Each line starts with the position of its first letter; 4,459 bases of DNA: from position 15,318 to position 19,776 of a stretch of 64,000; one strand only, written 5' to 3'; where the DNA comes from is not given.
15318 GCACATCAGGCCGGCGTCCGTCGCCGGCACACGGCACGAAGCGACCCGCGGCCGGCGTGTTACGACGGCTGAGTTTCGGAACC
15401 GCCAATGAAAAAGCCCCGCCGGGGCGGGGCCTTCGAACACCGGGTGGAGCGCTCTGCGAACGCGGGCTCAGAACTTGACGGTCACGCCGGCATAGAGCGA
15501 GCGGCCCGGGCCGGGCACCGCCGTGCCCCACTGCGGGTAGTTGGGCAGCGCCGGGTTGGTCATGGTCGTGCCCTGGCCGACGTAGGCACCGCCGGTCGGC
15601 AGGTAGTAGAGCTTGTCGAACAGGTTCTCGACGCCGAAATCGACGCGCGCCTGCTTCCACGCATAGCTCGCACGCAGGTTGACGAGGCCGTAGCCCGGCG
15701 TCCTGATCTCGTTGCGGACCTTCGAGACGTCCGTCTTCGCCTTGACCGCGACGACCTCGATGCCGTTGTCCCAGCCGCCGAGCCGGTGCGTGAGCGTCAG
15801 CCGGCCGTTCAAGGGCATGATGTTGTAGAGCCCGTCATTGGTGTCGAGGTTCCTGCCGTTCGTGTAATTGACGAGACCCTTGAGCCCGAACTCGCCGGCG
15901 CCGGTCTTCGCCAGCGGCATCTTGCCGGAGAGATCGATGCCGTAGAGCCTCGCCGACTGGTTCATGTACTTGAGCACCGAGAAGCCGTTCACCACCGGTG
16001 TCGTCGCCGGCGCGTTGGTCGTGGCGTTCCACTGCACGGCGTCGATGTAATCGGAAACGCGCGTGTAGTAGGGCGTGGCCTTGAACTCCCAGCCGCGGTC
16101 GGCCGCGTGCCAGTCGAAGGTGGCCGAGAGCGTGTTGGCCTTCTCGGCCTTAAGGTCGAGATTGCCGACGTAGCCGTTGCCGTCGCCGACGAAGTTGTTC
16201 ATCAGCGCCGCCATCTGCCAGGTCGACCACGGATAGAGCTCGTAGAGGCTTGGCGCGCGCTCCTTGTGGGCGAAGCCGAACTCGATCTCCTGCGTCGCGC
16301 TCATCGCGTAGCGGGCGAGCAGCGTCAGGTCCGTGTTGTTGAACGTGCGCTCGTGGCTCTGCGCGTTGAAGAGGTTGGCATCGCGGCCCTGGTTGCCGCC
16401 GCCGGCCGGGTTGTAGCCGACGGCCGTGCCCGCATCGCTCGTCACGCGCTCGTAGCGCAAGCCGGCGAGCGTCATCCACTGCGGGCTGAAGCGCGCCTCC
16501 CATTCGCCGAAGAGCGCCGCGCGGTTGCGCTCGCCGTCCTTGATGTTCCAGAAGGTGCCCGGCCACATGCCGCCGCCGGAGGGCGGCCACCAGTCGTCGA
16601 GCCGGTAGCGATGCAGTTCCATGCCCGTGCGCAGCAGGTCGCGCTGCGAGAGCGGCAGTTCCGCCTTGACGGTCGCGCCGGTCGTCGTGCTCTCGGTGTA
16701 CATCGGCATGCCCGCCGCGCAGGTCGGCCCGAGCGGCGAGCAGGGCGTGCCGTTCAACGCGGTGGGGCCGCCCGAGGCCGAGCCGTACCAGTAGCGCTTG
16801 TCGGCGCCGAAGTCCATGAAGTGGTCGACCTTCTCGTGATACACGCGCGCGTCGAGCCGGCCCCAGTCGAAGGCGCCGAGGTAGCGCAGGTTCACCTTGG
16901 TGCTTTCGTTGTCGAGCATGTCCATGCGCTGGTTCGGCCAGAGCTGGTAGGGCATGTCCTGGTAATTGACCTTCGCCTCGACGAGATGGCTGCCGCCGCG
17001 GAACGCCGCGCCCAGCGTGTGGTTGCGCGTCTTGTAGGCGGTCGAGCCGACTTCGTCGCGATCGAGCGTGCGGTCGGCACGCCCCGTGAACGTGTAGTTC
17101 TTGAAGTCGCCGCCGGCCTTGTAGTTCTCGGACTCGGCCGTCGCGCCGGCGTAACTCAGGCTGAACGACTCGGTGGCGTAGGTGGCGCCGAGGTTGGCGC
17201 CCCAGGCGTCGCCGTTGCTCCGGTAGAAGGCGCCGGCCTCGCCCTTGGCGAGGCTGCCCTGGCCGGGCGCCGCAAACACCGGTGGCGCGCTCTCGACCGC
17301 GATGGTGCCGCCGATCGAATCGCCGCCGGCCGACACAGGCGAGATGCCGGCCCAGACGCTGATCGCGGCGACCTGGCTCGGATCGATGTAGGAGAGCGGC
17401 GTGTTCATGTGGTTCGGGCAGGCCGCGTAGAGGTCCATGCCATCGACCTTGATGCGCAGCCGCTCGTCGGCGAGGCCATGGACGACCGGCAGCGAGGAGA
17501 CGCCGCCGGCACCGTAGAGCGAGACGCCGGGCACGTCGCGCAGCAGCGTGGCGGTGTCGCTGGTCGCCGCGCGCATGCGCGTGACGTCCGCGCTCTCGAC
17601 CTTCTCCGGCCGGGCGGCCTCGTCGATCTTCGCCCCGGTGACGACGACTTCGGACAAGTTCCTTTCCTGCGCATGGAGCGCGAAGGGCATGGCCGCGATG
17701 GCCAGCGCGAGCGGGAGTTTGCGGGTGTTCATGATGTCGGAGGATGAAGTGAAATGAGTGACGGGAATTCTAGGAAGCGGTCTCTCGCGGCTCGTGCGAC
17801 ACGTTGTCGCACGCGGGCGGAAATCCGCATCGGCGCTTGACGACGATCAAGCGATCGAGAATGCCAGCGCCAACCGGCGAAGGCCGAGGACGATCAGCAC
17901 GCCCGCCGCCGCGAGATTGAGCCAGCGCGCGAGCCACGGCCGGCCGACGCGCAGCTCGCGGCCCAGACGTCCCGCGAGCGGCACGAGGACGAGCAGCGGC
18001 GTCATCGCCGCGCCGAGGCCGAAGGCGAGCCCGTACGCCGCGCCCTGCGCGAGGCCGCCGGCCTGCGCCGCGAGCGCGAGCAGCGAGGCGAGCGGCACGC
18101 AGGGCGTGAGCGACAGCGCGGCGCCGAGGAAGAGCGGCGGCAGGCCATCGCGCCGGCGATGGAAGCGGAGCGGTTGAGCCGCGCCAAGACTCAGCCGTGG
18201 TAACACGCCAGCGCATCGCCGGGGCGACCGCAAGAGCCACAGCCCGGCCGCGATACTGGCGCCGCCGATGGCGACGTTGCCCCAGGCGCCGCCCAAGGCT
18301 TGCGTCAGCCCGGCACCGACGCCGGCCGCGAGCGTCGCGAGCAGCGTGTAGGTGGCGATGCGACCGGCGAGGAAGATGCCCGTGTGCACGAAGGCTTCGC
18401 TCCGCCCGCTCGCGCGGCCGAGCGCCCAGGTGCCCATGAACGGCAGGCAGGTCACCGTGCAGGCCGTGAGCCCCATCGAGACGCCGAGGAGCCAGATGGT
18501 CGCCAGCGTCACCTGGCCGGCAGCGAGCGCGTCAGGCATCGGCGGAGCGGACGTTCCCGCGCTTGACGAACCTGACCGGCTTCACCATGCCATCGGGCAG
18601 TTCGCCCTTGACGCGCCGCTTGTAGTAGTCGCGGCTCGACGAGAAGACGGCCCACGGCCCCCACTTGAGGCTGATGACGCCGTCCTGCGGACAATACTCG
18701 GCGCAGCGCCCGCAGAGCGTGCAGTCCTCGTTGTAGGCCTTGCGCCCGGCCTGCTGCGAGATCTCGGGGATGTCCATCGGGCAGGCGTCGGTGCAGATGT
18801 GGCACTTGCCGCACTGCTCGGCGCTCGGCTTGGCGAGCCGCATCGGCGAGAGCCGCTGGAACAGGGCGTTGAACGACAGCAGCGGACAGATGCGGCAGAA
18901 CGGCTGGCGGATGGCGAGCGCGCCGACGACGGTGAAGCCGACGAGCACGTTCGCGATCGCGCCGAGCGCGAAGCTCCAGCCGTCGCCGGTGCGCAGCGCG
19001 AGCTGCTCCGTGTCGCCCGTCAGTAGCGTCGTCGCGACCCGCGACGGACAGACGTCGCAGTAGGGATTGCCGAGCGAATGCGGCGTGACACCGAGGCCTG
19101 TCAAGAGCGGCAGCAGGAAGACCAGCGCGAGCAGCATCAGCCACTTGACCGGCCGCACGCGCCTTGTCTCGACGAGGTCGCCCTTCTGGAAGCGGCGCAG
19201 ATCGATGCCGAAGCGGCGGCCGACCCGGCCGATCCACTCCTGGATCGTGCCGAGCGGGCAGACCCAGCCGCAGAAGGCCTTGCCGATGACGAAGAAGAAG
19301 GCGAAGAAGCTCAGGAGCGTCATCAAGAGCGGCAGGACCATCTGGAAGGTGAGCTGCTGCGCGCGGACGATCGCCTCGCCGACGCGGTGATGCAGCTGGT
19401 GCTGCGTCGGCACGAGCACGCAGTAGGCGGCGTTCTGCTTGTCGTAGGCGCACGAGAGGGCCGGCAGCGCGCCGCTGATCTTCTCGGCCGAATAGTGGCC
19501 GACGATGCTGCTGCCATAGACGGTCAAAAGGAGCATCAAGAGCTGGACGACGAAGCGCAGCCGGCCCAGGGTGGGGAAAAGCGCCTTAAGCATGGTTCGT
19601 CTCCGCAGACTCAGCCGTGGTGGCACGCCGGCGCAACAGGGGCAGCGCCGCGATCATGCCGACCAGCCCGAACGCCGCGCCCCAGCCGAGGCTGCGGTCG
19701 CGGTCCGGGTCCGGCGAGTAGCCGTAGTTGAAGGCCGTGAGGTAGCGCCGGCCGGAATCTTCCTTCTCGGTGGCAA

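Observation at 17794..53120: Shared palindrome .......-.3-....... upstream of five metal-related transcription units, a candidate regulon for an unidentified regulator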

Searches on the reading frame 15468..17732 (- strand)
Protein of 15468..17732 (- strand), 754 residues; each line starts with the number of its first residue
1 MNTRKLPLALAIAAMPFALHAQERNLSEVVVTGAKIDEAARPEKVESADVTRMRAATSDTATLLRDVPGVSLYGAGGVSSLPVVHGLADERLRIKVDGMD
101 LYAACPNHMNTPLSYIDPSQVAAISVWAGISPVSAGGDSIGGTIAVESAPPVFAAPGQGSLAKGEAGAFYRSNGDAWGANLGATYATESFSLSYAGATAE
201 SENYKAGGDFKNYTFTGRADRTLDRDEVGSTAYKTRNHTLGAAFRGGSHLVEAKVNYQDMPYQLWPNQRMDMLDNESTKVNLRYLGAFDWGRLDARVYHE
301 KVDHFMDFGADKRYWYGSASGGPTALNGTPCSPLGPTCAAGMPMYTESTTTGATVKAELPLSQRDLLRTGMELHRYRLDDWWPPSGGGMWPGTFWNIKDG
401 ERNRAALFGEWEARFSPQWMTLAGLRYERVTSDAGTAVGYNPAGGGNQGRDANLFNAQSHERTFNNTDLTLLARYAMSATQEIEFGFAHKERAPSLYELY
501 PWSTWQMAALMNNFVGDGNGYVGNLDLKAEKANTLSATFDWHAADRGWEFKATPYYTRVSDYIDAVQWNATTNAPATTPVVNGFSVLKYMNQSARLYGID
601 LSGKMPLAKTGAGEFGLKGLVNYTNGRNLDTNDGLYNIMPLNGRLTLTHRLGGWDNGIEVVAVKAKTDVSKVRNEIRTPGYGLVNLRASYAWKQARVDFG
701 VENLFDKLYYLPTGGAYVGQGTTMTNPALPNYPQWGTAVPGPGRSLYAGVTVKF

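Call 11: search_protein_families(library=pfam, proteins=[window:15468-17732:-], max_evalue=0.01)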
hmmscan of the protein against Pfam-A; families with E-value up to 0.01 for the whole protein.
window:15468-17732:- (754 aa): 3 families
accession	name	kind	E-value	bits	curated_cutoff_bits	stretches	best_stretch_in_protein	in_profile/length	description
PF00593.30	TonB_dep_Rec_b-barrel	-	1.8e-32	114.2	27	1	227-704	17-436/436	TonB dependent receptor-like, beta-barrel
PF07715.20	Plug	-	3.9e-12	47.1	23.9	1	47-143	13-107/107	TonB-dependent Receptor Plug Domain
PF14905.12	OMP_b-brl_3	-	5.8e-07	29.3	27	1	401-707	111-376/408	Outer membrane protein beta-barrel family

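Call 25: search_protein_families(library=ncbifam, proteins=[window:15468-17732:-], max_evalue=0.001)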
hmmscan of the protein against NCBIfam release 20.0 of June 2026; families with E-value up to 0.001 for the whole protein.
window:15468-17732:- (754 aa): 7 families
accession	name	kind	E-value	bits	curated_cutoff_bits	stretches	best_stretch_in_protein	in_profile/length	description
TIGR01785.1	TonB-hemin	subfamily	8.7e-46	156.6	316.85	1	26-754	1-677/677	TonB-dependent heme/hemoglobin receptor family protein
TIGR01786.1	TonB-hemlactrns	subfamily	5.5e-44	150.6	323.75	2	398-754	386-719/719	TonB-dependent hemoglobin/transferrin/lactoferrin family receptor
TIGR01778.1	TonB-copper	equivalog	2e-38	132.6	472.45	1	48-713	5-606/637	TonB-dependent copper receptor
TIGR01783.1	TonB-siderophor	subfamily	4.6e-14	52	223.5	1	622-754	524-649/649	TonB-dependent siderophore receptor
NF038079.1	TonB_sider_MxcH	equivalog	2.2e-09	36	925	1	21-168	110-258/792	TonB-dependent siderophore myxochelin receptor MxcH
NF010048.1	PRK13524.1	subfamily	1.4e-05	23.8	493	0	673-754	674-744/744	FepA family TonB-dependent siderophore receptor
NF052649.1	TonRcptRhtA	equivalog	1.7e-05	23.2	1100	0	419-709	436-706/744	TonB-dependent siderophore receptor RhtA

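Call 83: search_solved_structures(query=window:15468-17732:-, max_evalue=0.00001)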
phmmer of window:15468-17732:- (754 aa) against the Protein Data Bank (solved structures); distinct sequences matched with E-value up to 0.00001: 6.
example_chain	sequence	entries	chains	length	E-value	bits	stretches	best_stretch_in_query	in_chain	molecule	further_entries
6fok_A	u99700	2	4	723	1.3e-18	69.9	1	26-206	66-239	Putative copper transport outer membrane porin OprC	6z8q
6z8s_A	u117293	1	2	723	1.4e-18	69.8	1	26-206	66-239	Putative copper transport outer membrane porin OprC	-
6z8t_A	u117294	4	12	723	1.4e-18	69.8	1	26-206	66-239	Putative copper transport outer membrane porin OprC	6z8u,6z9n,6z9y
6z8r_A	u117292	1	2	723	1.1e-17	66.7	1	26-206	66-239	Putative copper transport outer membrane porin OprC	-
6z8y_A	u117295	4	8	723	3.5e-17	65.2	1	26-206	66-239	Putative copper transport outer membrane porin OprC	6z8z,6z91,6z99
6fom_A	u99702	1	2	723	3.1e-16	62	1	26-206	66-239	Putative copper transport outer membrane porin OprC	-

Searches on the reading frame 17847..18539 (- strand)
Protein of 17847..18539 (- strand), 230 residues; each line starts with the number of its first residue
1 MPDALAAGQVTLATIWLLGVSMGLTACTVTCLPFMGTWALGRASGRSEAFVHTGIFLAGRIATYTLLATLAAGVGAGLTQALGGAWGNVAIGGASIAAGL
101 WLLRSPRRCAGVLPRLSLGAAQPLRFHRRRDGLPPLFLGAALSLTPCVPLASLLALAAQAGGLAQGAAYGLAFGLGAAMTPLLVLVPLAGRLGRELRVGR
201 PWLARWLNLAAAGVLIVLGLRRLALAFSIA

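Call 11: search_protein_families(library=pfam, proteins=[window:17847-18539:-], max_evalue=0.01)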
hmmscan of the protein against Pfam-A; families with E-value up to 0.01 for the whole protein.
window:17847-18539:- (230 aa): 2 families
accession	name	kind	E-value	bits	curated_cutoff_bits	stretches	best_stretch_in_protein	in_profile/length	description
PF13386.12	DsbD_2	-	5.8e-20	72.5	24.9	1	15-220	2-198/199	Cytochrome C biogenesis protein transmembrane region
PF02683.22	DsbD_TM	-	0.0005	19.9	27.1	1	10-192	3-188/219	Cytochrome C biogenesis protein transmembrane domain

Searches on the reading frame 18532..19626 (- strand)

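Call 11: search_protein_families(library=pfam, proteins=[window:18532-19626:-], max_evalue=0.01)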
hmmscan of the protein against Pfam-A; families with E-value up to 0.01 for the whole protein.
window:18532-19626:- (364 aa): 9 families
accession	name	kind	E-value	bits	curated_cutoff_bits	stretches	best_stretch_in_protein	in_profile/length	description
PF12801.12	Fer4_5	-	1.2e-14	54.4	22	1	100-141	5-47/48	4Fe-4S binding domain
PF13237.11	Fer4_10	-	5.6e-07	29.8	25.5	1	269-313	6-53/53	4Fe-4S dicluster domain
PF13187.11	Fer4_9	-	2.1e-06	28.1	27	1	271-315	1-50/52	4Fe-4S dicluster domain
PF00037.32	Fer4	-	3.5e-06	27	21.1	1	300-315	6-21/24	4Fe-4S binding domain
PF12838.12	Fer4_7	-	9.2e-05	23.3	27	1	271-315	1-51/52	4Fe-4S dicluster domain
PF13183.11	Fer4_8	-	9.3e-05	23.3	27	1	296-314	48-66/68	4Fe-4S dicluster domain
PF14697.11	Fer4_21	-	0.00014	22.4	35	1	269-319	5-58/59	4Fe-4S dicluster domain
PF13534.11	Fer4_17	-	0.00025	22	22.2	0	296-315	40-59/61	4Fe-4S dicluster domain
PF12797.12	Fer4_2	-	0.0079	16.6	24.5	1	300-313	8-21/22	4Fe-4S binding domain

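Call 25: search_protein_families(library=ncbifam, proteins=[window:18532-19626:-], max_evalue=0.001)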
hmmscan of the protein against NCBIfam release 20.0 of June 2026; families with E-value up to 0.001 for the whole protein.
window:18532-19626:- (364 aa): 23 families
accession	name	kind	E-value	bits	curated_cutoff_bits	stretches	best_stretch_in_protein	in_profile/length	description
TIGR02163.1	napH_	subfamily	3.6e-18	66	213.05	2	219-316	149-250/255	NapH/MauN family ferredoxin-type protein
NF007013.0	PRK09477.1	equivalog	1.2e-16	60.6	234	2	219-316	172-273/286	quinol dehydrogenase ferredoxin subunit NapH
NF046105.1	TransRegNosR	equivalog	3.5e-10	38.8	1000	1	94-308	474-661/680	transcriptional regulator NosR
NF043039.1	HgcAB_like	equivalog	1.5e-07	31.3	285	1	231-316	260-348/350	HgcAB-like fusion protein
NF038196.1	ferrodoxin_EFR1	subfamily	5.9e-07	29.8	75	1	266-316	180-228/242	EFR1 family ferrodoxin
TIGR01971.1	NuoI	subfamily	1.8e-06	27.5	113.05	1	266-317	38-98/121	NADH-quinone oxidoreductase, chain I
TIGR02700.1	flavo_MJ0208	hypoth_equivalog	6.2e-06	25.6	251.35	1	269-318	147-195/234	dihydromethanopterin reductase (acceptor)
NF007382.0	PRK09898.1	equivalog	6.3e-06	25.9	213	1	269-322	153-203/208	ferredoxin-like protein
TIGR00402.1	napF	equivalog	7.1e-06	26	102.2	1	271-316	36-83/149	ferredoxin-type protein NapF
NF040864.1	HgcB_ferredoxin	equivalog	8.8e-06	25.5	99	1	268-316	12-60/93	mercury methylation ferredoxin HgcB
NF042909.1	FMH_DH_FwdF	exception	1.3e-05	24.5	375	1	268-316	255-310/336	tungsten-dependent formylmethanofuran dehydrogenase subunit FwdF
NF006076.0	PRK08222.1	equivalog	1.7e-05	24.7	270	1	268-318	36-91/181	hydrogenase 4 subunit H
NF043069.1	T4HPD_activ_SAM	equivalog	2.3e-05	23.9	425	1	269-315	50-95/299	trans-4-hydroxy-L-proline dehydratase activase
NF040770.1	hetero_SS_HdrA2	exception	3.9e-05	22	1100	1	268-318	575-624/777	CoB-CoM heterodisulfide reductase HdrA2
NF010366.0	PRK13795.1-1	equivalog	0.00011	20.5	745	1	270-312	608-648/667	hypothetical protein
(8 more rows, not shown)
